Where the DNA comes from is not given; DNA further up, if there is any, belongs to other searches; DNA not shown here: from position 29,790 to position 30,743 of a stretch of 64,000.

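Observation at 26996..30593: Two divergent ClpP-like protease genes outside the structural module, with no ClpX/ClpA partner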

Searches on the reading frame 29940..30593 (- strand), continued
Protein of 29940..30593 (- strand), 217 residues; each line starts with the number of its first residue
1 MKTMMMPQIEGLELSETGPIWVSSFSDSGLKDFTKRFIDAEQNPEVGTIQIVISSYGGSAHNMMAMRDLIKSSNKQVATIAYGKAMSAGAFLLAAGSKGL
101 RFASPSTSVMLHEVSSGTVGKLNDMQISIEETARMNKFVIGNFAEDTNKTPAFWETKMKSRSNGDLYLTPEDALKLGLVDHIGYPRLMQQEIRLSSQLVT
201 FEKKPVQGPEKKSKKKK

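Call 27: search_protein_families(library=phrogs, proteins=[L005:4422-5822:+, L005:5934-6818:+, L005:10709-11116:+, L005:11126-11995:+, L005:12004-13665:+, L005:13662-14594:+, L005:15067-16035:+, L005:16032-16919:+, L005:17370-18503:+, L005:18500-19588:+], max_evalue=0.001)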
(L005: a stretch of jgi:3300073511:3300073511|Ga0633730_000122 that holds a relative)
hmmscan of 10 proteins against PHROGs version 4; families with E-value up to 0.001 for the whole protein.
L005:4422-5822:+ (466 aa): 3 families
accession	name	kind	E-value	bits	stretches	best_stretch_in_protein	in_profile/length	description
phrog_752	-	head and packaging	1.4e-34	120.9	2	4-164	13-175/475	major head protein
phrog_19622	-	other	4.2e-08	33.1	1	306-407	272-372/524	esterase/lipase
phrog_8040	-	connector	0.00069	19.6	0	303-393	129-216/396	head closure Hc3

L005:5934-6818:+ (294 aa): 6 families
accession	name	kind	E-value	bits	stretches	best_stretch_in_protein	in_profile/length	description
phrog_1035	-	DNA, RNA and nucleotide metabolism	6.7e-18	66.5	1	105-290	56-213/271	endonuclease VII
phrog_26577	-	unknown function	6e-17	63.1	1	215-289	27-105/119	-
phrog_3273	-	unknown function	8.8e-07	30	1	112-158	22-70/75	-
phrog_15471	-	DNA, RNA and nucleotide metabolism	2.2e-05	25.4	1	4-39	97-133/183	HNH endonuclease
phrog_2633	-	DNA, RNA and nucleotide metabolism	0.0002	22.5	1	107-173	8-76/142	endonuclease VII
phrog_5558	-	moron, auxiliary metabolic gene and host takeover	0.00093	20.5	1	106-160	59-113/130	Lar-like restriction alleviation protein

L005:10709-11116:+ (135 aa): 0 families

L005:11126-11995:+ (289 aa): 1 family
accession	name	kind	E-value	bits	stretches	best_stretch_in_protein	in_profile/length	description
phrog_772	-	tail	6.9e-12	46.4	1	31-282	42-299/305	tail fiber protein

L005:12004-13665:+ (553 aa): 0 families

L005:13662-14594:+ (310 aa): 0 families

L005:15067-16035:+ (322 aa): 6 families
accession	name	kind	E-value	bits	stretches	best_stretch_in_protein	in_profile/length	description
phrog_7091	-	DNA, RNA and nucleotide metabolism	4.2e-10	41.1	2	93-149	49-105/132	HNH endonuclease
phrog_36724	-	unknown function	2.3e-05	25.5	0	18-66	3-51/88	-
phrog_10829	-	unknown function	0.00037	21.5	0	100-154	107-161/165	-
phrog_1035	-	DNA, RNA and nucleotide metabolism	0.00057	20.8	1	48-322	20-213/271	endonuclease VII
phrog_17714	-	unknown function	0.00085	20.6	0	13-78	20-85/129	-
phrog_28061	-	unknown function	0.00097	20.6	0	270-322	6-56/62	-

L005:16032-16919:+ (295 aa): 2 families
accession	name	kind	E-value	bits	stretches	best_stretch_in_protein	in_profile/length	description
phrog_1004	-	head and packaging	1e-17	65.3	1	23-279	6-242/263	virion structural protein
phrog_877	-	unknown function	1.1e-05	24.4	1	155-226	290-358/1141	-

L005:17370-18503:+ (377 aa): 0 families

L005:18500-19588:+ (362 aa): 0 families

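Call 30: find_encoding_contigs(protein=P0008, flank=10000, max_places=2)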
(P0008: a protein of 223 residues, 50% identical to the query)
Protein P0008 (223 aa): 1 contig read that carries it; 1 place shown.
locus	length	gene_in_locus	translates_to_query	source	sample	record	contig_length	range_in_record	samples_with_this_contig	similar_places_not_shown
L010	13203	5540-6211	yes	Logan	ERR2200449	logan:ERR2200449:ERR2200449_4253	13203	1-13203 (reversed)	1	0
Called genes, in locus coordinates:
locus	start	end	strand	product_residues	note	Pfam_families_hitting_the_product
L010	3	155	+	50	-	?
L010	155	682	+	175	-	-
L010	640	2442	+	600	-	PF00136:DNA_pol_B (faint)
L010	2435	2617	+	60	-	-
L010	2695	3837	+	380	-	PF20030:bpMoxR (weak), PF07728:AAA_5, PF00004:AAA (faint)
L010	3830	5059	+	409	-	PF13203:DUF2201_N, PF18894:PhageMetallopep (faint), PF09967:DUF2201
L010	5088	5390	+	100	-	-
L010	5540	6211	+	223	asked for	PF00574:CLP_protease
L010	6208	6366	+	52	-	-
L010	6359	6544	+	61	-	-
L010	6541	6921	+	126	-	-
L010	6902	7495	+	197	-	-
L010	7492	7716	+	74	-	-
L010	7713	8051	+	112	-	-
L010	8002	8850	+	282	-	-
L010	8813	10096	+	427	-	-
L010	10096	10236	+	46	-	-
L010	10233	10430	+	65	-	-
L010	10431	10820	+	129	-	PF18909:dGTP_diPhyd_N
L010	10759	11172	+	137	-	PF00692:dUTPase, PF22769:DCD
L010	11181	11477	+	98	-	-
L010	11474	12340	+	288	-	PF01068:DNA_ligase_A_M, PF14743:DNA_ligase_OB_2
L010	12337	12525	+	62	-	-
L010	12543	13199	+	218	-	PF01541:GIY-YIG (weak), PF22083:I-HmuI_NUMOD-like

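Call 31: find_encoding_contigs(protein=P0009, flank=10000, max_places=3)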
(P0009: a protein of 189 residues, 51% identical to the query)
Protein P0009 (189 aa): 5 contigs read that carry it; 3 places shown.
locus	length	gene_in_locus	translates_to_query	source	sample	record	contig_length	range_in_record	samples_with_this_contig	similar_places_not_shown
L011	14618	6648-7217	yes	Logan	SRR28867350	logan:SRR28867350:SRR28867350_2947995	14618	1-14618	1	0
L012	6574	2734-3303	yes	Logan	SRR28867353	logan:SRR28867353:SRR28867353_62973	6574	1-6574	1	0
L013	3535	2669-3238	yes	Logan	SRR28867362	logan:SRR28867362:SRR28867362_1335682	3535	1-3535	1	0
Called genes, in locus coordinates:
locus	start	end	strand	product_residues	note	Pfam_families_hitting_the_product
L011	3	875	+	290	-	?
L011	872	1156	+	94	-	-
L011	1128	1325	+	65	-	-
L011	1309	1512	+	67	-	-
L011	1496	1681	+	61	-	-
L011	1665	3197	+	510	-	PF03104:DNA_pol_B_exo1, PF13482:RNase_H_2 (faint), PF00136:DNA_pol_B (weak)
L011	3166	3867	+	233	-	-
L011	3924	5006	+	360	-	PF20030:bpMoxR, PF07728:AAA_5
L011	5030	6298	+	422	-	PF13203:DUF2201_N (weak), PF09967:DUF2201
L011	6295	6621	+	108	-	-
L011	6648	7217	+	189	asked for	PF00574:CLP_protease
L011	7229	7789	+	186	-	-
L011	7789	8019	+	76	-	-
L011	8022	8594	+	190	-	PF00574:CLP_protease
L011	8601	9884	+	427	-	-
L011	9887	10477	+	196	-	PF18909:dGTP_diPhyd_N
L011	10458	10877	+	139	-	PF00692:dUTPase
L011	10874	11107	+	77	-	-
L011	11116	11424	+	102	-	-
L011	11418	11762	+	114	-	-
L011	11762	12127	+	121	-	-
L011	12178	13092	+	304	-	PF00089:Trypsin (weak), PF13365:Trypsin_2, PF10459:Peptidase_S46 (weak)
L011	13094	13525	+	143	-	-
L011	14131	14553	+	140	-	-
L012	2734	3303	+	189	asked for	PF00574:CLP_protease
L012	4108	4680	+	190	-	PF00574:CLP_protease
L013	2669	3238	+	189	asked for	PF00574:CLP_protease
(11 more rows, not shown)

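Call 54: find_related_loci(query=A1, collection=viral_contigs, flank=10000)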
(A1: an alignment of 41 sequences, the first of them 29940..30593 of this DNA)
Query A1 (217 aa) in viral_contigs; peptide patterns used: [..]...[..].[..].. (x = any residue, [..] = any of these).
599 stretches matched a pattern (row limit reached: there are more); 577 encode a relative of the query (tblastn E <= 1e-3); the best 80 are kept; 80 distinct loci.
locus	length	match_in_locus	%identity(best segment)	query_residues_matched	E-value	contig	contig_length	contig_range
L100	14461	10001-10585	48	20-217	6e-54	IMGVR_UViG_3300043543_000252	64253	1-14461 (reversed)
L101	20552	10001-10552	45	20-203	2e-47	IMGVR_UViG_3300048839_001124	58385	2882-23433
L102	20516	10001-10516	44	20-191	2e-46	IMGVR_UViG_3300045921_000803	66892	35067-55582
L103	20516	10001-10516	48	20-191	3e-46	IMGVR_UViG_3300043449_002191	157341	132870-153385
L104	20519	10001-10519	43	14-186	1e-42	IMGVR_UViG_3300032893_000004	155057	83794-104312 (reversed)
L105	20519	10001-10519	43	14-186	1e-41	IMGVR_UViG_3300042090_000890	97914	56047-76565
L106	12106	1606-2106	40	20-187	6e-39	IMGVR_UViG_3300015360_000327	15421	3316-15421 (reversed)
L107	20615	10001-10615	41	9-210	6e-39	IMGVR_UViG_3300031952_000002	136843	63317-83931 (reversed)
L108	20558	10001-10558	37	3-188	2e-38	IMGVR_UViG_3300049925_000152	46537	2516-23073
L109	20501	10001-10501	40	20-187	1e-38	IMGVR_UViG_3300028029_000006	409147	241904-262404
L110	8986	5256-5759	39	20-188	3e-38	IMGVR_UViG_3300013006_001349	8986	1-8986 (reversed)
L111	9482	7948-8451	38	20-188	1e-37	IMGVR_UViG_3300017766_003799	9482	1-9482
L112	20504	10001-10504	38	20-188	9e-38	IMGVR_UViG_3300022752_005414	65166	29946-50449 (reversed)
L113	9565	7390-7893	38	20-188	1e-37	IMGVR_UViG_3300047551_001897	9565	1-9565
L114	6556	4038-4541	38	20-188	9e-38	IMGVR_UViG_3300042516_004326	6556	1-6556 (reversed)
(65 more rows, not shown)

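Call 57: predict_structure(alignment_id=A1)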
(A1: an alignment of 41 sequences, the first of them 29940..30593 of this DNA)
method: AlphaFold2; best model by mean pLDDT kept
length: 217 residues; sequences in the alignment: 41
mean_pLDDT: 90.3   pTM: 0.79
mean pLDDT of the five models: 90.3, 90.3, 90.0, 89.3, 89.2
residues with pLDDT >= 90: 159; 70-90: 39; 50-70: 15; < 50: 4
segments of 3 or more residues with pLDDT < 50: 11-14
pLDDT, mean of each block of 10 residues (from residue 1): 64 67 98 97 95 98 98 98 98 98 98 91 95 97 98 94 88 98 87 70 77 77
secondary structure, 60 per line:
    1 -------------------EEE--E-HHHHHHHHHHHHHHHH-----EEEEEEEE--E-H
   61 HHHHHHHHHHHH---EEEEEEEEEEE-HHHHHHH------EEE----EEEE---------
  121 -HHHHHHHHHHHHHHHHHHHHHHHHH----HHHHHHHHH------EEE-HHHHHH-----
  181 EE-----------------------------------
elements in order: E20-22 H27-42 E48-55 H60-72 E76-86 H88-94 E101-103 E108-111 H122-146 H151-159 E166-168 H170-175

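Call 61: fold_search(model_id=the predicted structure, library=pdb)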
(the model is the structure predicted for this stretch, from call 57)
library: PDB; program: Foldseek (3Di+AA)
matches with E <= 10: 1616; with E <= 0.001: 1274
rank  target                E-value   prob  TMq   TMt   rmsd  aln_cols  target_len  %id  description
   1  4u0g_A                6.7e-18  1.00  0.70  0.77   3.2       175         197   28  Crystal Structure of M. tuberculosis ClpP1P2 bound to ADEP and agonist (released 2014-10-08)
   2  4u0g_D                9.7e-18  1.00  0.70  0.77   2.6       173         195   29  Crystal Structure of M. tuberculosis ClpP1P2 bound to ADEP and agonist (released 2014-10-08)
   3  9if4_L                1.3e-17  1.00  0.71  0.79   2.4       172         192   28  Structure of the Mycobacterium Tuberculosis ClpC1P1P2 complex bound to the activator Bz-Leu-Leu (released 2025-08-27)
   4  4u0g_B                1.3e-17  1.00  0.70  0.77   2.5       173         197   29  Crystal Structure of M. tuberculosis ClpP1P2 bound to ADEP and agonist (released 2014-10-08)
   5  3q7h_J                1.5e-17  1.00  0.69  0.81   2.2       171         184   33  Structure of the ClpP subunit of the ATP-dependent Clp Protease from Coxiella burnetii (released 2011-01-12)
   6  4emp_L                1.7e-17  1.00  0.71  0.83   1.8       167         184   29  Crystal structure of the mutant of ClpP E137A from Staphylococcus aureus (released 2013-04-17)
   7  4u0g_C                1.7e-17  1.00  0.69  0.76   2.7       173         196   29  Crystal Structure of M. tuberculosis ClpP1P2 bound to ADEP and agonist (released 2014-10-08)
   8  6vgq_A                1.8e-17  1.00  0.68  0.81   2.3       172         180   27  ClpP1P2 complex from M. tuberculosis with GLF-CMK bound to ClpP1 (released 2020-03-18)
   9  6hwn_B                1.9e-17  1.00  0.69  0.80   2.2       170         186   28  Structure of Thermus thermophilus ClpP in complex with a tripeptide. (released 2019-09-18)
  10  4u0g_P                1.9e-17  1.00  0.70  0.77   2.2       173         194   29  Crystal Structure of M. tuberculosis ClpP1P2 bound to ADEP and agonist (released 2014-10-08)
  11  6hwn_F                2.1e-17  1.00  0.69  0.80   2.2       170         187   28  Structure of Thermus thermophilus ClpP in complex with a tripeptide. (released 2019-09-18)
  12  8yd0_K                2.2e-17  1.00  0.71  0.82   2.4       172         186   28  CryoEM structure of M. tuberculosis ClpXP1P2 complex bound to bortezomib (released 2025-03-19)
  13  1tg6_B                2.5e-17  1.00  0.71  0.83   1.7       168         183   26  Crystallography and mutagenesis point to an essential role for the N-terminus of human mitochondrial ClpP (released 2005-03-22)
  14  6hwn_A                2.5e-17  1.00  0.69  0.80   2.1       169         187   28  Structure of Thermus thermophilus ClpP in complex with a tripeptide. (released 2019-09-18)
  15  9if4_J                2.5e-17  1.00  0.70  0.81   2.5       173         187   28  Structure of the Mycobacterium Tuberculosis ClpC1P1P2 complex bound to the activator Bz-Leu-Leu (released 2025-08-27)
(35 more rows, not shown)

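Call 67: search_protein_families(library=phrogs, alignment_id=A4, max_evalue=0.00001)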
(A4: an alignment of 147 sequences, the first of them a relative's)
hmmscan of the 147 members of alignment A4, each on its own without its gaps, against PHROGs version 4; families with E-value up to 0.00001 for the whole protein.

A. member 1, L001:11228-12103:+ (291 aa): 1 family
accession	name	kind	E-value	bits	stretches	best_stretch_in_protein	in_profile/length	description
phrog_772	-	tail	1.8e-10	41.7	1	39-253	48-265/305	tail fiber protein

B. families by the number of members that match (of 147 scanned): 172 families (the first 25 are shown)
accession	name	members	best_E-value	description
phrog_19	-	7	7.1e-84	DnaB-like replicative helicase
phrog_239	-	7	1.4e-22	DNA primase/helicase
phrog_243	-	7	4.9e-18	DnaB-like replicative helicase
phrog_77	-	6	6.4e-158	SbcC-like subunit of palindrome specific endonuclease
phrog_316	-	5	1.3e-45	dihydrofolate reductase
phrog_19980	-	5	5.1e-12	-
phrog_772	-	5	6.9e-12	tail fiber protein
phrog_21388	-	5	4e-10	exonuclease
phrog_100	-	4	4.5e-106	SbcD-like subunit of palindrome specific endonuclease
phrog_85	-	4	9.1e-68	thymidylate synthase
phrog_11777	-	4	1.6e-23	dihydrofolate reductase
phrog_1485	-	4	7.6e-10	-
phrog_459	-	3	3e-189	peptidase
phrog_249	-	3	8.9e-106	porphyrin biosynthesis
phrog_21295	-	3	8.2e-46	-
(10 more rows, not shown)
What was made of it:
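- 147 genes next to A-type ClpPs are dominated by DnaB, primase, SbcCD, DHFR and ThyA (call 67).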

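Call 73: get_annotated_region(hit=H5, flank=6000)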
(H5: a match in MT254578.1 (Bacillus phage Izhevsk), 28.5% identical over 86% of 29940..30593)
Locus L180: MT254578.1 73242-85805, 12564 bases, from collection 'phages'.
description: Bacillus phage Izhevsk, complete genome.
organism: Bacillus phage Izhevsk (NCBI taxid 2724322)
taxonomy: Viruses; Duplodnaviria; Heunggongvirae; Uroviricota; Caudoviricetes; Joanripponvirinae; Tsamsavirus; Tsamsavirus izhevsk
host: Bacillus cereus VKM B-370; source: soil sample; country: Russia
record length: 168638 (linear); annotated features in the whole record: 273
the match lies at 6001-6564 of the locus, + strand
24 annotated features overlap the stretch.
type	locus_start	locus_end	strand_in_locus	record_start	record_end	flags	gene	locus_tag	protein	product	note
CDS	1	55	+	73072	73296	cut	-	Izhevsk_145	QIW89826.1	hypothetical protein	-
CDS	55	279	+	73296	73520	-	-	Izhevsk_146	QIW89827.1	hypothetical protein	-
CDS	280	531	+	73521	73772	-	-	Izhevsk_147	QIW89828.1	hypothetical protein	-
CDS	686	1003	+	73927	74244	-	-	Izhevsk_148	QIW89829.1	hypothetical protein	-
CDS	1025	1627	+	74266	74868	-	-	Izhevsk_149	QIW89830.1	putative nucleotidyltransferase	-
CDS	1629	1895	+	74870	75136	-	-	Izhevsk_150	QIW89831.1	putative signal peptide-containing lipoprotein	-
CDS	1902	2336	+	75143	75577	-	-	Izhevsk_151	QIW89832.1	hypothetical protein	-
CDS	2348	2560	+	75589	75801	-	-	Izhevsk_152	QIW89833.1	hypothetical protein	-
CDS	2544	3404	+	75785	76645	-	-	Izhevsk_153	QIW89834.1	serine peptidase S8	serine peptidase S8 (subtilisin-like)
CDS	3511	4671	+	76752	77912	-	-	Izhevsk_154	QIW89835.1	tRNA ligase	-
CDS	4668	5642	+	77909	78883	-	-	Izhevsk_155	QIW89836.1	AAA family ATPase domain-containing protein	-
CDS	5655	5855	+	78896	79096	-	-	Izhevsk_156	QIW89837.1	hypothetical protein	-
CDS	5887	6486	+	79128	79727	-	-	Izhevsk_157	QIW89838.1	Clp protease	-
CDS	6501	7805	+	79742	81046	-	-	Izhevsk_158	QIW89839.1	DNA ligase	-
CDS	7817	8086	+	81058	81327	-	-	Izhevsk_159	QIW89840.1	hypothetical protein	-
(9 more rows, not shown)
